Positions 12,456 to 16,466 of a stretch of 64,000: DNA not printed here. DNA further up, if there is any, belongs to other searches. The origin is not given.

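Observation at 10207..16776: HydABC/Bfu-type three-subunit module whose large subunit is a 2Fe2S-GltD-NuoG-like fusion: candidate Stn/Nfn-type electron-bifurcating transhydrogenase variant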

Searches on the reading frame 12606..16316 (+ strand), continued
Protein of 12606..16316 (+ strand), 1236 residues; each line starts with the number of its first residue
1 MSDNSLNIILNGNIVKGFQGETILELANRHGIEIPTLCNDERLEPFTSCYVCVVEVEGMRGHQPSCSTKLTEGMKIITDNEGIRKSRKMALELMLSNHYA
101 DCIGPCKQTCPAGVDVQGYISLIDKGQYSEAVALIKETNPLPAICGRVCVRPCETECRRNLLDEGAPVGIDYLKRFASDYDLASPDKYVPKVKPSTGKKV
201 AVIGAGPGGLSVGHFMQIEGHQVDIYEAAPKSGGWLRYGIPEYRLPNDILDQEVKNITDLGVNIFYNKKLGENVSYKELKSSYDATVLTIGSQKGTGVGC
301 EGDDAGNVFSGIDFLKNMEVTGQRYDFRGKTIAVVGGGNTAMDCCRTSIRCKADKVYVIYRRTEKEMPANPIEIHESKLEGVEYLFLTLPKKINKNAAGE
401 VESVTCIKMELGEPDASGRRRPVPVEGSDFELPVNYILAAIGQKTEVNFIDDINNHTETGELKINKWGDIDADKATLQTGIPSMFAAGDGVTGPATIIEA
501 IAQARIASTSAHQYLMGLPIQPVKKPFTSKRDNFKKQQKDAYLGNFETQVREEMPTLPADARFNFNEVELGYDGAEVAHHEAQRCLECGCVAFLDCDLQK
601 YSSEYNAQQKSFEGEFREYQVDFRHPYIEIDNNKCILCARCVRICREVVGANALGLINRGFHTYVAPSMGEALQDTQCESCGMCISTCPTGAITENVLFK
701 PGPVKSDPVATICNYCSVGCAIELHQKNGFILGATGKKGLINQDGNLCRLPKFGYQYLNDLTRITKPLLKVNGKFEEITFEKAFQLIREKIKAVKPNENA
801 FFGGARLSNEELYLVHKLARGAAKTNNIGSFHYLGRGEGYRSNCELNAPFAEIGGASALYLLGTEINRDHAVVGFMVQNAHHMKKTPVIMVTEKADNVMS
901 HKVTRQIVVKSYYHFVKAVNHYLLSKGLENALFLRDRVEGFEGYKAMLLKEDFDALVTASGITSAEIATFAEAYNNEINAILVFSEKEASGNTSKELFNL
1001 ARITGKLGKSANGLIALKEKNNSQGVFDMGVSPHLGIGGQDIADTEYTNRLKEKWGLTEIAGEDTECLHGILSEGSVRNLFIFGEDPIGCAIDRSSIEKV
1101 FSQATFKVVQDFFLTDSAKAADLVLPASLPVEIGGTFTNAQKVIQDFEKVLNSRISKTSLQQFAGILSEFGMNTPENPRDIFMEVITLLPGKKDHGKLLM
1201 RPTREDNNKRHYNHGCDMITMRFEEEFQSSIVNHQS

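Call 54: search_protein_representatives(protein=window:12606-16205:+)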
Query: 1200 residues. Proteins with E-value up to 0.001 (for the whole library): 34728; up to 1e-10: 18049; up to 1e-30: 5917. The best 150 are listed.
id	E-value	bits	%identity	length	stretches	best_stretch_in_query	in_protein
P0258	0.0e+00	1712.6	62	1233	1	5-1189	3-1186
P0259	0.0e+00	1178.0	52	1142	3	7-923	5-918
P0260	0.0e+00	1135.6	44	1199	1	6-1189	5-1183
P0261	0.0e+00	1117.5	47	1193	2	6-1028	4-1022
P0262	1.8e-282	956.4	41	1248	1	8-1163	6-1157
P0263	1.4e-279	946.9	41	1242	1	7-1192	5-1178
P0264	2.1e-272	923.1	43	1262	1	10-1190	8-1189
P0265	1.3e-264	897.3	48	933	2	262-1032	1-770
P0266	8.6e-258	874.7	47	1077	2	5-896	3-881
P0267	1.5e-256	870.6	40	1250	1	8-1186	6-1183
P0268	4.6e-252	855.8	43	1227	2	7-877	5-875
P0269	1.9e-250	850.4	40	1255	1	7-1187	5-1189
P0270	1.2e-248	844.4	38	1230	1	6-1165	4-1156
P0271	2.2e-246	837.0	39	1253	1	5-1142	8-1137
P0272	1.2e-242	824.5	47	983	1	6-884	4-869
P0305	3.6e-214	730.2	39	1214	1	7-1093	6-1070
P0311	3.3e-212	723.8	52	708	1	527-1194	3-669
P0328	7.9e-202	689.4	39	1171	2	8-1032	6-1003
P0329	2.2e-201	687.9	35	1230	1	5-1191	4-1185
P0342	2.6e-196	671.1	40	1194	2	4-811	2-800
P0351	3.1e-192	657.6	37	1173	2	14-1032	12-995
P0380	8.3e-175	599.9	34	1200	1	7-1144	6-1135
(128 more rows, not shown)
